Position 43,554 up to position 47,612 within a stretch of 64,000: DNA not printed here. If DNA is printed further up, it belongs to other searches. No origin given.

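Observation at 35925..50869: Translationally coupled four-gene operon of giant paralogous beta-helix + Ig-like surface proteins sharing a conserved mature N-terminus AQT[ND]PPxxGDW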

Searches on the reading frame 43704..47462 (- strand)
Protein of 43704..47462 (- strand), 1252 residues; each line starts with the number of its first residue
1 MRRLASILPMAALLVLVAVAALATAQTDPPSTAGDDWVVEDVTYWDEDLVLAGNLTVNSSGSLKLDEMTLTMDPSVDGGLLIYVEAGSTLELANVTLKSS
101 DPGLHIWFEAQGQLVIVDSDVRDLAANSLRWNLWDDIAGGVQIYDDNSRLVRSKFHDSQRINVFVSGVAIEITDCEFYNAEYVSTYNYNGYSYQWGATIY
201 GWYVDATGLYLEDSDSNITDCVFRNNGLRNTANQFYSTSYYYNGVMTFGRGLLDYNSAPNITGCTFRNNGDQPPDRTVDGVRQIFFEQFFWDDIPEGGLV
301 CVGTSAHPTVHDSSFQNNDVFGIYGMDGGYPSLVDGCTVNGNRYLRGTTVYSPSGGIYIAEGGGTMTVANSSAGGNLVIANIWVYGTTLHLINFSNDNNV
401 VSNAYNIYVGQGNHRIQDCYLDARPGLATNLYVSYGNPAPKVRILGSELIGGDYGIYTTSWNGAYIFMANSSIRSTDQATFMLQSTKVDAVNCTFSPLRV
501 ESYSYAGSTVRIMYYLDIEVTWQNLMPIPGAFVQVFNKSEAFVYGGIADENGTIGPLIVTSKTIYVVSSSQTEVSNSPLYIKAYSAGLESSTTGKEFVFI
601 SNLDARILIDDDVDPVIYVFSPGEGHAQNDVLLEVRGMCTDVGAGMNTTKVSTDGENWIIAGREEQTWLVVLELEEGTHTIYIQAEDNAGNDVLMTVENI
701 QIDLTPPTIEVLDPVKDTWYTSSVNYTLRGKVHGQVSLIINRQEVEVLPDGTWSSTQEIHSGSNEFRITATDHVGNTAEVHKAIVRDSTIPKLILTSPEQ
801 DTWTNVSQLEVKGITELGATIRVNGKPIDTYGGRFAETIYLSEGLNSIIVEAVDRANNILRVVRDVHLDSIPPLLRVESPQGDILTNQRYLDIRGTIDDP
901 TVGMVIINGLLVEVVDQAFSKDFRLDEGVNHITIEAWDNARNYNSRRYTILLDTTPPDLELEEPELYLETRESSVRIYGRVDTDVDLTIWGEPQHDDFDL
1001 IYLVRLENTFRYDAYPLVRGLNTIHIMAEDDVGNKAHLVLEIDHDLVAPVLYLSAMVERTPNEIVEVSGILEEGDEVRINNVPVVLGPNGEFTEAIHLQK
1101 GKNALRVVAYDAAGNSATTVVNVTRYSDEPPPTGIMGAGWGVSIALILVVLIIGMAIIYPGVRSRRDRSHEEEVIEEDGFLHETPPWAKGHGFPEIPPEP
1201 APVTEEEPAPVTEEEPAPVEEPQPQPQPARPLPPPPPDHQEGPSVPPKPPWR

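Call 3: search_protein_families(library=pfam, proteins=[window:43704-47462:-], max_evalue=0.01)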
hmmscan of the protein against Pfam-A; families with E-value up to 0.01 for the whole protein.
window:43704-47462:- (1252 aa): 6 families
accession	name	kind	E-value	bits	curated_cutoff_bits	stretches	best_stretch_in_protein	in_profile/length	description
PF09136.16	Glucodextran_B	-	7.4e-48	160.8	27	4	873-953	1-82/83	Glucodextranase, domain B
PF13229.12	Beta_helix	-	6e-14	52.4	25.9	1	140-372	2-157/158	Right handed beta helix region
PF19077.6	Big_13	-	1.6e-12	48.2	27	0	653-703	47-101/102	Bacterial Ig-like domain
PF13750.12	Big_3_3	-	1.5e-08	34.9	27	0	673-713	11-52/157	Bacterial Ig-like domain (group 3)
PF17936.7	Big_6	-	0.00046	20.8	27.6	0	1068-1120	18-77/83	Bacterial Ig domain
PF02494.22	HYR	-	0.00063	20.5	21.7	0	1098-1124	54-80/81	HYR domain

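Call 38: search_protein_families(library=ncbifam, proteins=[window:43704-47462:-], max_evalue=0.01)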
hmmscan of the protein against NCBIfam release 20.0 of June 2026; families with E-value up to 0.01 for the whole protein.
window:43704-47462:- (1252 aa): 4 families
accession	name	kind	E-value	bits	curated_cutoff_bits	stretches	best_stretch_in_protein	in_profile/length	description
NF047446.1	barrel_OmpL47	domain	1.5e-13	51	40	1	640-691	12-57/68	OmpL47-type beta-barrel domain-containing protein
NF033510.3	Ca_tandemer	repeat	4.4e-09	36.6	50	1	699-778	3-96/96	Ca2+-stabilized repeat-containing adhesin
NF047441.1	Lepto_OmpL47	equivalog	6e-08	32.7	250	0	925-1051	110-237/336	multi-beta-barrel domain surface protein OmpL47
NF033707.1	T9SS_sortase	equivalog_domain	0.0025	15.5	420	0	925-951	961-987/1095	type IX secretion system sortase PorU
